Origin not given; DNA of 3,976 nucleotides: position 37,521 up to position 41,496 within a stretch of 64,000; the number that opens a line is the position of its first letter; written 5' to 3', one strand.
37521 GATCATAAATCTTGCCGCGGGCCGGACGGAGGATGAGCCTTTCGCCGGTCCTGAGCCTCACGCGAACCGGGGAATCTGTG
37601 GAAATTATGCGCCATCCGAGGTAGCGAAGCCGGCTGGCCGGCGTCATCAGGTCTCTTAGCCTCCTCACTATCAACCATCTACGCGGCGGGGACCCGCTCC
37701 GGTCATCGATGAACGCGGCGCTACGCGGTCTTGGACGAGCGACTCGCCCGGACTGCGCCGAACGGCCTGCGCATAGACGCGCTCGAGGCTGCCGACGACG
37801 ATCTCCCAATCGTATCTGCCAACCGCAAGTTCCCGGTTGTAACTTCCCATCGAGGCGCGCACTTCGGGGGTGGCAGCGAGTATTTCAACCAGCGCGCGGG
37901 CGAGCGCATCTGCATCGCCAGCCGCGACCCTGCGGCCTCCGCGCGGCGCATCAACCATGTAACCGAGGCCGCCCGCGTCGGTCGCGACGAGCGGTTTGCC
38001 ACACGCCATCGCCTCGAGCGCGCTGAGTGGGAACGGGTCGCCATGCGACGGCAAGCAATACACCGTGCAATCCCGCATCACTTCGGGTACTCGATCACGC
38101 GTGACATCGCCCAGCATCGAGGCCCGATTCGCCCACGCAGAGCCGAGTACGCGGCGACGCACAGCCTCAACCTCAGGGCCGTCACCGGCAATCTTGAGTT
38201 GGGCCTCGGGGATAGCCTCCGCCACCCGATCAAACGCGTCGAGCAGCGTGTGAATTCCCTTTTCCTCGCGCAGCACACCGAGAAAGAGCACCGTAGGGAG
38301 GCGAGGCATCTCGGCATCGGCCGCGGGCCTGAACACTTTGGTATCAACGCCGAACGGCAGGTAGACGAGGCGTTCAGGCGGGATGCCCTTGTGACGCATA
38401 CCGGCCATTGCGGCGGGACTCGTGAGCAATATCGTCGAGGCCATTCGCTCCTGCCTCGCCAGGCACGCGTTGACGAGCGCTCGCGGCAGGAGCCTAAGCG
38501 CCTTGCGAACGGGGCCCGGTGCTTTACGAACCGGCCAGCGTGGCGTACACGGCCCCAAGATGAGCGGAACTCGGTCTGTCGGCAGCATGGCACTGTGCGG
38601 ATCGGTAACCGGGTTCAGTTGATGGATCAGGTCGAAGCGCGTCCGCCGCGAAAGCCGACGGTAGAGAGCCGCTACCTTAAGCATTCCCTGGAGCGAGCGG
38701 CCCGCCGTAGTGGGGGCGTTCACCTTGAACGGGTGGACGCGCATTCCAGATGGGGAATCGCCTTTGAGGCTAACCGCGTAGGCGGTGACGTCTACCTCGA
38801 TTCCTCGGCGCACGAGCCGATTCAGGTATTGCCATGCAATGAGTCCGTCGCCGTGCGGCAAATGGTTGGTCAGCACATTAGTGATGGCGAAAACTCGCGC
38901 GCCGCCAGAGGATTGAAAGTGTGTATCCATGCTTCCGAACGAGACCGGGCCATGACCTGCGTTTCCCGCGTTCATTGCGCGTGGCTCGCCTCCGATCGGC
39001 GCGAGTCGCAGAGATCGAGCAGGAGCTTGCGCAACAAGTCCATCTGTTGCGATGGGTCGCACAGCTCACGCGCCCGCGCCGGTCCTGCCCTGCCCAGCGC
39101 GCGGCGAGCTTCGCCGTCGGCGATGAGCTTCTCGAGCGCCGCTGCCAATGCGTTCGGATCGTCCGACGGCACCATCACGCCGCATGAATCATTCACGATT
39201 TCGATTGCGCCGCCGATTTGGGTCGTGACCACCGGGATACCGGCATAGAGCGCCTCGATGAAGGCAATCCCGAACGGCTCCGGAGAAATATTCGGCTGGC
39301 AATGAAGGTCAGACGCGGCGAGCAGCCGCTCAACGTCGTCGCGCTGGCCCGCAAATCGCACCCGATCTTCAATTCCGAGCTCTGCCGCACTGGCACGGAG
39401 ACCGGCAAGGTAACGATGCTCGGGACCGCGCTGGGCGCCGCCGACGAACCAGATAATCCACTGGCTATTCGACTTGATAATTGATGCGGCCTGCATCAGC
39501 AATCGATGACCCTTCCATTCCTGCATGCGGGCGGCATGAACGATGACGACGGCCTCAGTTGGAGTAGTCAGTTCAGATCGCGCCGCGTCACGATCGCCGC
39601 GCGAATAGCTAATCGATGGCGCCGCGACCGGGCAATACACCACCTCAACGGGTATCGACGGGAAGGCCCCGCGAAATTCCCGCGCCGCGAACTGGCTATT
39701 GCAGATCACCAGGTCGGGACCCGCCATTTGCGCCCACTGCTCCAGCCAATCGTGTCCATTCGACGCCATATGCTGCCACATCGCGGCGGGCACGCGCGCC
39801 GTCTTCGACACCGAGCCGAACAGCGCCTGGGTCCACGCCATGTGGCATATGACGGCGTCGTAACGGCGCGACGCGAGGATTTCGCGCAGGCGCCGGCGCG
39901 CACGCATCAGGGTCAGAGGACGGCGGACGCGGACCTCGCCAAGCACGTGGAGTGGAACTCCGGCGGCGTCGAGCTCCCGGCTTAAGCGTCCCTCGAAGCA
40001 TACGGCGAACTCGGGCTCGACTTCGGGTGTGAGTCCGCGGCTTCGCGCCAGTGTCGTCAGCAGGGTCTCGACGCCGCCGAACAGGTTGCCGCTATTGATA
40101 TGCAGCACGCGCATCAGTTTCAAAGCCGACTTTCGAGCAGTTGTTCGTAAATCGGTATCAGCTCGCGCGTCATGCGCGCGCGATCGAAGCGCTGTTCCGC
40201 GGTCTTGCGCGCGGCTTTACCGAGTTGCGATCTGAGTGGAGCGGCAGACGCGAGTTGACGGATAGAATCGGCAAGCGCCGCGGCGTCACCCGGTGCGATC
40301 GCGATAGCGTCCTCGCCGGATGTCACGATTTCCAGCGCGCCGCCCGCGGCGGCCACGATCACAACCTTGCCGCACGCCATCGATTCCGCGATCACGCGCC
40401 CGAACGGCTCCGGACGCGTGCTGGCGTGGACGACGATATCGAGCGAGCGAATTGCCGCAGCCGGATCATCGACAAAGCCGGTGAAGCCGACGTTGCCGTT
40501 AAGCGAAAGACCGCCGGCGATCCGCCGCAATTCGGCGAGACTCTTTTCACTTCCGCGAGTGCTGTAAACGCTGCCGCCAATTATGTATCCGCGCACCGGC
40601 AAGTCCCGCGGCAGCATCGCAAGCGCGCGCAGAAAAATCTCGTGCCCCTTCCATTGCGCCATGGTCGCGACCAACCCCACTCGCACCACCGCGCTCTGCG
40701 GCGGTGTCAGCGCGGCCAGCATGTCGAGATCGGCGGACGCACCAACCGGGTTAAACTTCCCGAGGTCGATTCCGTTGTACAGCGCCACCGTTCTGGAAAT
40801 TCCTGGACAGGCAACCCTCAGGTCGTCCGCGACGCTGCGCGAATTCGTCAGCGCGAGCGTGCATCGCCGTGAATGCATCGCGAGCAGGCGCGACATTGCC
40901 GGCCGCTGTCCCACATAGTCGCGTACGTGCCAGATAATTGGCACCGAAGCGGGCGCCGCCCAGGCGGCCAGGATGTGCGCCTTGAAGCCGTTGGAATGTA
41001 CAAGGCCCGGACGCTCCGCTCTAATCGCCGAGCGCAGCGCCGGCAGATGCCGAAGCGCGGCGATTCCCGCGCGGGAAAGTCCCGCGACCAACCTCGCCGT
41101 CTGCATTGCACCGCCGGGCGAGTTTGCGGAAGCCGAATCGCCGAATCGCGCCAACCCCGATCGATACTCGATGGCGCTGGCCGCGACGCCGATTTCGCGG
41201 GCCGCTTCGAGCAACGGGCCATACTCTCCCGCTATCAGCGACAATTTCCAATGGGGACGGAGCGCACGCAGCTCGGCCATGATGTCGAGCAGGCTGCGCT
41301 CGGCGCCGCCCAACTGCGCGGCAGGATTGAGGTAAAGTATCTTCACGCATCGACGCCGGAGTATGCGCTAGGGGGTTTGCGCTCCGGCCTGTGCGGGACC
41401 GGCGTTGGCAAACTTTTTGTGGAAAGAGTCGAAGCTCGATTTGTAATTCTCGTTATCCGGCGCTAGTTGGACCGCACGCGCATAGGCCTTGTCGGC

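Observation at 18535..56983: About 37 kb single-strand polysaccharide biosynthesis/export locus with unusually many GT4 and FkbM genes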

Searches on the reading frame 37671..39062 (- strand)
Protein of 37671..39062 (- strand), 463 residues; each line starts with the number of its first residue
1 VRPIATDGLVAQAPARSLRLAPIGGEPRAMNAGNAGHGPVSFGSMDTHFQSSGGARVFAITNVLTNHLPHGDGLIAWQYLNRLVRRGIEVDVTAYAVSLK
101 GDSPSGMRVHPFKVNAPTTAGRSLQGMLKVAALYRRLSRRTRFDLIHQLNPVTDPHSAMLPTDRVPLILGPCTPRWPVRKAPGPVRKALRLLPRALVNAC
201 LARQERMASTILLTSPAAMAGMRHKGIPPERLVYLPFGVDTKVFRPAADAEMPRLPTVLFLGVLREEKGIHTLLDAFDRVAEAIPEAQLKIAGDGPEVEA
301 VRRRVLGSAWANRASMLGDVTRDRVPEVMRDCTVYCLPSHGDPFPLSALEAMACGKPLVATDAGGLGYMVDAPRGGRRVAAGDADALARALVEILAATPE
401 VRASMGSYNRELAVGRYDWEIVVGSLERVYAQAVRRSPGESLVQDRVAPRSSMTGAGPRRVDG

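Call 4: search_protein_families(library=pfam, proteins=[window:37671-39062:-], max_evalue=0.01)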
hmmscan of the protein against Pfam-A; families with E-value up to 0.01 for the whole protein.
window:37671-39062:- (463 aa): 6 families
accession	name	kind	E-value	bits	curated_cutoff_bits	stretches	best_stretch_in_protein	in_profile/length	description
PF00534.26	Glycos_transf_1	-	1.2e-32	113.3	26.4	1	256-411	16-171/172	Glycosyl transferases group 1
PF13692.12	Glyco_trans_1_4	-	2.3e-31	109.4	27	1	256-396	2-141/142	Glycosyl transferases group 1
PF13579.12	Glyco_trans_4_4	-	1.9e-12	48.2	29.7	1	77-238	8-158/158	Glycosyl transferase 4-like domain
PF20706.3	GT4-conflict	-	2e-11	43.9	26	1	229-425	171-384/385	Family 4 Glycosyltransferase in conflict systems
PF13439.12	Glyco_transf_4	-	2.1e-09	38.1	28.5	1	78-242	10-169/170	Glycosyltransferase Family 4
PF13524.12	Glyco_trans_1_2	-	5.1e-06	26.9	25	1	300-420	14-136/144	Glycosyl transferase-like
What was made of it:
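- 37671..38975 (-): GT4-like glycosyltransferase c. First gene of the window-specific cassette and a paralogue of GT4_e. PF00534 E 1.2e-32 (call 4).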

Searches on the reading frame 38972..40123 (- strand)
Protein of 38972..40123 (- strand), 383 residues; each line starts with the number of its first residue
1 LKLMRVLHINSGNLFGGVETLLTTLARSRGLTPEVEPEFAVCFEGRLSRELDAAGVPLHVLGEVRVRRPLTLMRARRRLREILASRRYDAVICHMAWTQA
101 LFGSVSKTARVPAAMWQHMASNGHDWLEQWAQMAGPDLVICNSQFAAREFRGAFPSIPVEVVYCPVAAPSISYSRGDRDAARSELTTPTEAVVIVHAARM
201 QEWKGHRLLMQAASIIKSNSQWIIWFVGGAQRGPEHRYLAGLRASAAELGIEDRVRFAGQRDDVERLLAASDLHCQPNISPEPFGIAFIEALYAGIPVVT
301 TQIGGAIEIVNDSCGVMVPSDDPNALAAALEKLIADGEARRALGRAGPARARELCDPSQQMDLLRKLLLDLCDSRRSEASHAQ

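Call 4: search_protein_families(library=pfam, proteins=[window:38972-40123:-], max_evalue=0.01)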
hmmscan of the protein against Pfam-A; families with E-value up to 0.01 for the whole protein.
window:38972-40123:- (383 aa): 6 families
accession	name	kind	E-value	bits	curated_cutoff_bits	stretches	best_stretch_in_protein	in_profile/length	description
PF00534.26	Glycos_transf_1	-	1.8e-33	115.9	26.4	1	177-348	1-170/172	Glycosyl transferases group 1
PF13692.12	Glyco_trans_1_4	-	1e-28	100.8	27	1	193-336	3-142/142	Glycosyl transferases group 1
PF13439.12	Glyco_transf_4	-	2.5e-11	44.3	28.5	1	16-166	2-166/170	Glycosyltransferase Family 4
PF13579.12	Glyco_trans_4_4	-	5.3e-07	30.5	29.7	1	41-162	24-155/158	Glycosyl transferase 4-like domain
PF20706.3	GT4-conflict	-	4.3e-05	23.1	26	1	188-336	194-357/385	Family 4 Glycosyltransferase in conflict systems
PF13524.12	Glyco_trans_1_2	-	0.0013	19.1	25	1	263-360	39-138/144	Glycosyl transferase-like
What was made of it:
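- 38972..40123 (-): GT4-like glycosyltransferase b (framework gene). PF00534 E 1.8e-33 (call 4).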

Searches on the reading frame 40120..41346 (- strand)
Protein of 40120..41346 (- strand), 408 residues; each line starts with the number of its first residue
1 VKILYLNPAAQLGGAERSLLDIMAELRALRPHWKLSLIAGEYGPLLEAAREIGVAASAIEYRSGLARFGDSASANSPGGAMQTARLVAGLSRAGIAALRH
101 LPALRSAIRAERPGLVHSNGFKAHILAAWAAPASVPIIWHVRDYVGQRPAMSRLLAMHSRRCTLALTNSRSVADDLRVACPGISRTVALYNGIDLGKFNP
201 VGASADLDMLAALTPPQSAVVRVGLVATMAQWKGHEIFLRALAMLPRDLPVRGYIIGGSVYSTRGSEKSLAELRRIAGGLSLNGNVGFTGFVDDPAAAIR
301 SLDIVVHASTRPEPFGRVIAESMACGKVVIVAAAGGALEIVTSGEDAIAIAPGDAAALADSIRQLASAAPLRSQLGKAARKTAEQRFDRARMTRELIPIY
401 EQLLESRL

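Call 4: search_protein_families(library=pfam, proteins=[window:40120-41346:-], max_evalue=0.01)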
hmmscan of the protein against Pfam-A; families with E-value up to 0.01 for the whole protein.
window:40120-41346:- (408 aa): 5 families
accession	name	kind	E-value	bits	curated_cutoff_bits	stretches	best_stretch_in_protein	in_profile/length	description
PF00534.26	Glycos_transf_1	-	2.1e-30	106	26.4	1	226-381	21-171/172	Glycosyl transferases group 1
PF13692.12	Glyco_trans_1_4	-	2.8e-26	92.9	27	1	222-366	3-140/142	Glycosyl transferases group 1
PF13439.12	Glyco_transf_4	-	1.6e-12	48.2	28.5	1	13-195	2-168/170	Glycosyltransferase Family 4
PF13579.12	Glyco_trans_4_4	-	4.4e-09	37.3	29.7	1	13-189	1-155/158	Glycosyl transferase 4-like domain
PF13524.12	Glyco_trans_1_2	-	1.2e-06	29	25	1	264-394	27-140/144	Glycosyl transferase-like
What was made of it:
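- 40120..41346 (-): GT4-like GT-B glycosyltransferase a (framework gene). PF00534 E 2e-30 and PF13439 (call 4).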

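Call 60: search_protein_families(library=ncbifam, proteins=[window:40120-41346:-], max_evalue=0.00001)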
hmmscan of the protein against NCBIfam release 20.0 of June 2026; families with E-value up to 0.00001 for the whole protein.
window:40120-41346:- (408 aa): 16 families
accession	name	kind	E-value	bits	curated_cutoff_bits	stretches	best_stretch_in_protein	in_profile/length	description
TIGR03088.1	stp2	hypoth_equivalog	3.2e-25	89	409.05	1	103-404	72-374/374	TIGR03088 family PEP-CTERM/XrtA system glycosyltransferase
NF041876.1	EPS_EpsE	equivalog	3.4e-24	85.8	400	1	214-394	207-387/389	exopolysaccharide biosynthesis GT4 family glycosyltransferase EpsE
NF053787.1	GlcN_PG_synth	equivalog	4.9e-17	61.8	480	1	296-404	256-360/361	N-acetylglucosaminyl phosphatidylglycerol synthase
TIGR03449.1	mycothiol_MshA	equivalog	5.5e-15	55.2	462.5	1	188-404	192-404/406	D-inositol-3-phosphate glycosyltransferase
TIGR03999.1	thiol_BshA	equivalog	3.6e-13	49.2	273.7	1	273-404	244-374/375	N-acetyl-alpha-D-glucosaminyl L-malate synthase BshA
TIGR04063.1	stp3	hypoth_equivalog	6.3e-12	45.1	442.05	1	174-404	159-396/397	TIGR04063 family PEP-CTERM/XrtA system glycosyltransferase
TIGR04047.1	MSMEG_0565_glyc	hypoth_equivalog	1.1e-10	41.2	259.85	1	149-400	126-371/373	MSMEG_0565 family glycosyltransferase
TIGR02149.1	glgA_Coryne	subfamily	1.3e-10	41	302.4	1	184-403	169-390/391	glycogen synthase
NF050063.1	ProtGlycPglJ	equivalog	1.8e-10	40.6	500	1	158-397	141-360/363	N-acetylgalactosamine-N,N'-diacetylbacillosaminyl-diphospho-undecaprenol 4-alpha-N-acetylgalactosaminyltransferase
NF046085.1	XrtY_assoc_Gly1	equivalog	9.6e-10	37.9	400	1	220-404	209-385/387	XrtY-associated glycosyltransferase XYAG1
NF007640.0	PRK10307.1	subfamily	3.1e-08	33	276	1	324-397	328-401/411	WcaI family glycosyltransferase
NF038229.1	Glyco4_Geo_Pelo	equivalog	7.3e-08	31.8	400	1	233-404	174-337/338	GPMC system family 4 glycosyltransferase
NF038295.1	EPS_HpsP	equivalog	1.6e-07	30.7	550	1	226-404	213-388/388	hormogonium polysaccharide biosynthesis glycosyltransferase HpsP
NF047880.1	glyco_SdgA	exception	1.3e-06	27.3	800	1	266-389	354-477/488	serine-aspartate repeat adhesin O-glycosyltransferase SdgA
NF038298.1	EPS_HpsO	equivalog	2.6e-06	26.5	575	1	312-404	298-388/388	hormogonium polysaccharide biosynthesis glycosyltransferase HpsO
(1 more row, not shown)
